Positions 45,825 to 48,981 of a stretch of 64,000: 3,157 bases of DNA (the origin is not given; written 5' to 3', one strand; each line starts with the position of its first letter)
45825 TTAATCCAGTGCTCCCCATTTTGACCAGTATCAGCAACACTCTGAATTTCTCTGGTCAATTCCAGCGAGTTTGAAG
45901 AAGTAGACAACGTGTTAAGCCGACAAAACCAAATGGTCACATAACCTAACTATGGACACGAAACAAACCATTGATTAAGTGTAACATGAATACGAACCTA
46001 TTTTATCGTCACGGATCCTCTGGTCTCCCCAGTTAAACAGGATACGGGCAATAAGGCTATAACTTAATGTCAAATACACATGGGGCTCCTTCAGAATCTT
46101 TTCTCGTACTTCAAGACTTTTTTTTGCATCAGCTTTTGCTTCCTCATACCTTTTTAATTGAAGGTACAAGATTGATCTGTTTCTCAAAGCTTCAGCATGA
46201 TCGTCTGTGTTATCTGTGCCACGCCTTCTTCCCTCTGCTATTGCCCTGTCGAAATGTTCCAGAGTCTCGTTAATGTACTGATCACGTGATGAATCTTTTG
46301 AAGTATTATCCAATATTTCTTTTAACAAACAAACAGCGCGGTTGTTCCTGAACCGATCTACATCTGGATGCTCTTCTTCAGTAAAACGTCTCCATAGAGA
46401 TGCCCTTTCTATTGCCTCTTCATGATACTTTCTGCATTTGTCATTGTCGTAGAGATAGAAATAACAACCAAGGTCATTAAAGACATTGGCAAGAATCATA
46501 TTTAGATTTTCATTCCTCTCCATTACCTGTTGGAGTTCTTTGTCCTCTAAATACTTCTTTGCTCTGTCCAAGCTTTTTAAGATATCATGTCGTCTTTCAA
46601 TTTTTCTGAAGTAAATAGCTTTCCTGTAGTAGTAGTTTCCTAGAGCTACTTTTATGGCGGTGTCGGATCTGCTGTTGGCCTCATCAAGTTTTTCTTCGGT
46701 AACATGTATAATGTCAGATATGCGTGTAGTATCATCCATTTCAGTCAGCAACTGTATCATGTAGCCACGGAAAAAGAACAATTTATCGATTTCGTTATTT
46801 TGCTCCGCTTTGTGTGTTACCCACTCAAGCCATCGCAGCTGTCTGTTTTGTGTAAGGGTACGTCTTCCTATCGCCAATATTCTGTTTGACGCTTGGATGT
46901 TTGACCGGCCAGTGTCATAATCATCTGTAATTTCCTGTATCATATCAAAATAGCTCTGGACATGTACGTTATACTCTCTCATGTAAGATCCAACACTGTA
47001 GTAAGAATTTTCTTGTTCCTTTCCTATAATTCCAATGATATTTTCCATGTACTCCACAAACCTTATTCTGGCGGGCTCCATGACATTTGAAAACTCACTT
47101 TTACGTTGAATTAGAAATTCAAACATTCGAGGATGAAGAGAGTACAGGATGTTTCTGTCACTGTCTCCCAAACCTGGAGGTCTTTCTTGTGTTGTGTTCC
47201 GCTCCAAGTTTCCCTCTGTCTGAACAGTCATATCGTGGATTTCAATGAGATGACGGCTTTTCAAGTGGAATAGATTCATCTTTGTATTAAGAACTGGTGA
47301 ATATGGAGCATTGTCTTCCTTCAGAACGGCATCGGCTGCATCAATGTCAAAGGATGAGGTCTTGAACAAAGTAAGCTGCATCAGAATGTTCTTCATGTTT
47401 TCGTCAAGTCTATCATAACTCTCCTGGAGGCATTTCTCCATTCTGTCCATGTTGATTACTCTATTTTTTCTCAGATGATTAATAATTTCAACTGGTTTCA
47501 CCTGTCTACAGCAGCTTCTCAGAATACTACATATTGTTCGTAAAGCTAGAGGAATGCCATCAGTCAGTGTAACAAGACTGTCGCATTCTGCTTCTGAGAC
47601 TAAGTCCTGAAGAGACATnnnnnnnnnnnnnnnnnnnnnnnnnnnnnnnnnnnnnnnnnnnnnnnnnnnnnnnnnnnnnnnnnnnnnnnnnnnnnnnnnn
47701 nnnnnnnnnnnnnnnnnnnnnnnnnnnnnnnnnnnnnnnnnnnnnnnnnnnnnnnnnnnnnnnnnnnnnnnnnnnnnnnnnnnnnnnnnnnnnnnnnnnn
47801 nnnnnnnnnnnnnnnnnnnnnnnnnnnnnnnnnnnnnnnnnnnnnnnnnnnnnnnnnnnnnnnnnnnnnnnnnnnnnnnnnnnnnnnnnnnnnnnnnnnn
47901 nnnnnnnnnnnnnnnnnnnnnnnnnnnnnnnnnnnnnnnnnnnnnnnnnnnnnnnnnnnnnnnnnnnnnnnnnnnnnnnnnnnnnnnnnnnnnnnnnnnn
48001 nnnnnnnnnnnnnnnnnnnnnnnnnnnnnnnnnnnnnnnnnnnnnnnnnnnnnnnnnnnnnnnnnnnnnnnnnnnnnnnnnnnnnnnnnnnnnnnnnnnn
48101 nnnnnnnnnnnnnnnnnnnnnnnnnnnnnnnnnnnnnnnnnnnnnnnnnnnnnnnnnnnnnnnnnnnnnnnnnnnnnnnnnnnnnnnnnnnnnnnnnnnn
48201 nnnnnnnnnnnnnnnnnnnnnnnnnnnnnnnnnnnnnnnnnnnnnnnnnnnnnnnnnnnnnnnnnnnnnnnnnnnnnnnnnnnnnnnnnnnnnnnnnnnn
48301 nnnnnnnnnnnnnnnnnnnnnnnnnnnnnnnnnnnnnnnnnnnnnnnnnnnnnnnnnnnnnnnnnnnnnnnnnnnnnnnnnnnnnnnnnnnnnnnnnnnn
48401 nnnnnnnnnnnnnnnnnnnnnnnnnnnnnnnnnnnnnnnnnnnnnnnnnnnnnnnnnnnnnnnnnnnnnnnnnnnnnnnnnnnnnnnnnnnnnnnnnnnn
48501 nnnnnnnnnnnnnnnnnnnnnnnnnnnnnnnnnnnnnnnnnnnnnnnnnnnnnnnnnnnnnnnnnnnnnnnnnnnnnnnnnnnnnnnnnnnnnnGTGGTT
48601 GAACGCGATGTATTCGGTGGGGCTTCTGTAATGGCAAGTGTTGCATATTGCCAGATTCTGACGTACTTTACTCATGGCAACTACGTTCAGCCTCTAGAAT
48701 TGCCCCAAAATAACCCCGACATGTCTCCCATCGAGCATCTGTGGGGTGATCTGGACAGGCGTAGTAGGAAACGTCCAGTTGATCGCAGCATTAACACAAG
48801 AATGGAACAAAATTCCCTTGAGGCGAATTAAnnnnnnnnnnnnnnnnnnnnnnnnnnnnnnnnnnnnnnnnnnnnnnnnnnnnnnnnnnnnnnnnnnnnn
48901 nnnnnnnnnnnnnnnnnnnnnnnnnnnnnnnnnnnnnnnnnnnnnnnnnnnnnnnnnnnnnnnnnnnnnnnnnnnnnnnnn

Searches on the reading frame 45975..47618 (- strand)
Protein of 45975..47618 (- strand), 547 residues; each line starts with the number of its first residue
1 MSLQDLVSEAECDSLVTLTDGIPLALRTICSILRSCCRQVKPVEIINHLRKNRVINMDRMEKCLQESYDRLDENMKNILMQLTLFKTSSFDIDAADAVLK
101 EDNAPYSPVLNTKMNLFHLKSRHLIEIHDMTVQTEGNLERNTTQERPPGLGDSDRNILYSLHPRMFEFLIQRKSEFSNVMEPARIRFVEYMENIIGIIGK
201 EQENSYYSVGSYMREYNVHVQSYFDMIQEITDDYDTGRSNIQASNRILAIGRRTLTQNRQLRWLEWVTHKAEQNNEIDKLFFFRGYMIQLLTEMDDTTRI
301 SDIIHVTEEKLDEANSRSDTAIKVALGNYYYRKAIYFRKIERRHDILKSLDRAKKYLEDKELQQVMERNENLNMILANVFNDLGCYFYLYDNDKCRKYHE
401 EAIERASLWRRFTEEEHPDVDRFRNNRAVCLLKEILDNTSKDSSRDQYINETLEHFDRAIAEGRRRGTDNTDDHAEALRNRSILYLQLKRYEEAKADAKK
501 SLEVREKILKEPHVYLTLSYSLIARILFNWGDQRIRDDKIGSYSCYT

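Call 12: find_homologous_proteins(query=window:45975-47618:-)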
Query window:45975-47618:- (547 aa): 3 proteins with E <= 0.001 among 8000 candidates.
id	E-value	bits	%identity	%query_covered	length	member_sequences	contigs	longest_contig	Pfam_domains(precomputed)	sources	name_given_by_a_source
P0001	1.2e-30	125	23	95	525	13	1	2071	PF00515.35,PF13424.13,PF13181.13,PF07719.24,PF13374.13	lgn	-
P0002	4.8e-28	116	23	95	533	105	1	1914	PF00515.35,PF13424.13,PF13181.13,PF07719.24,PF13374.13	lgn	-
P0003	2.6e-4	38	31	27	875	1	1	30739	PF13431.13,PF21325.4,PF09986.16,PF13176.13,PF24885.2,PF13428.13,PF00931.29,PF13374.13,PF07721.21,PF14559.13,PF17874.8,PF00515.35,PF04212.25,PF13424.13,PF14938.13,PF13432.13,PF13181.13,PF07719.24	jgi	jgi:tetratricopeptide (TPR) repeat protein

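Call 13: search_protein_families(library=pfam, proteins=[window:45975-47618:-], max_evalue=0.1)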
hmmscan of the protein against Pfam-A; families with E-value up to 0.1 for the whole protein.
window:45975-47618:- (547 aa): 7 families
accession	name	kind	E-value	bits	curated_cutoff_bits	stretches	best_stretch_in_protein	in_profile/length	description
PF13424.12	TPR_12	-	2.9e-08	34.2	30.1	1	451-507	21-77/77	Tetratricopeptide repeat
PF13374.12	TPR_10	-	1.1e-06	28.9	27.5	1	475-513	2-40/42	Tetratricopeptide repeat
PF07719.23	TPR_2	-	0.00077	19.9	27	1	475-504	1-30/34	Tetratricopeptide repeat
PF13432.12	TPR_16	-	0.0033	18.3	32.7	0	456-494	13-50/65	Tetratricopeptide repeat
PF00515.34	TPR_1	-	0.011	16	27.8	1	475-506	1-32/34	Tetratricopeptide repeat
PF13181.12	TPR_8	-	0.012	16.2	25.7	1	480-507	6-33/34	Tetratricopeptide repeat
PF13431.12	TPR_17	-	0.065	14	24.4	0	471-495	9-33/34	Tetratricopeptide repeat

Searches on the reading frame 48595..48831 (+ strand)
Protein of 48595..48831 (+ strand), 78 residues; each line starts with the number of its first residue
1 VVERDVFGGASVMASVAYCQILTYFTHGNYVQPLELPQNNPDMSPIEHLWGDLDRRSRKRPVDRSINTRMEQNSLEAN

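Call 13: search_protein_families(library=pfam, proteins=[window:48595-48831:+], max_evalue=0.1)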
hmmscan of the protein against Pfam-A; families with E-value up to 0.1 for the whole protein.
window:48595-48831:+ (78 aa): 1 family
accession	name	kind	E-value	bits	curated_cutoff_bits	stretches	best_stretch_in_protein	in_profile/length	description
PF13358.12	DDE_3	-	0.0064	16.8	28.6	1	32-64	108-141/146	DDE superfamily endonuclease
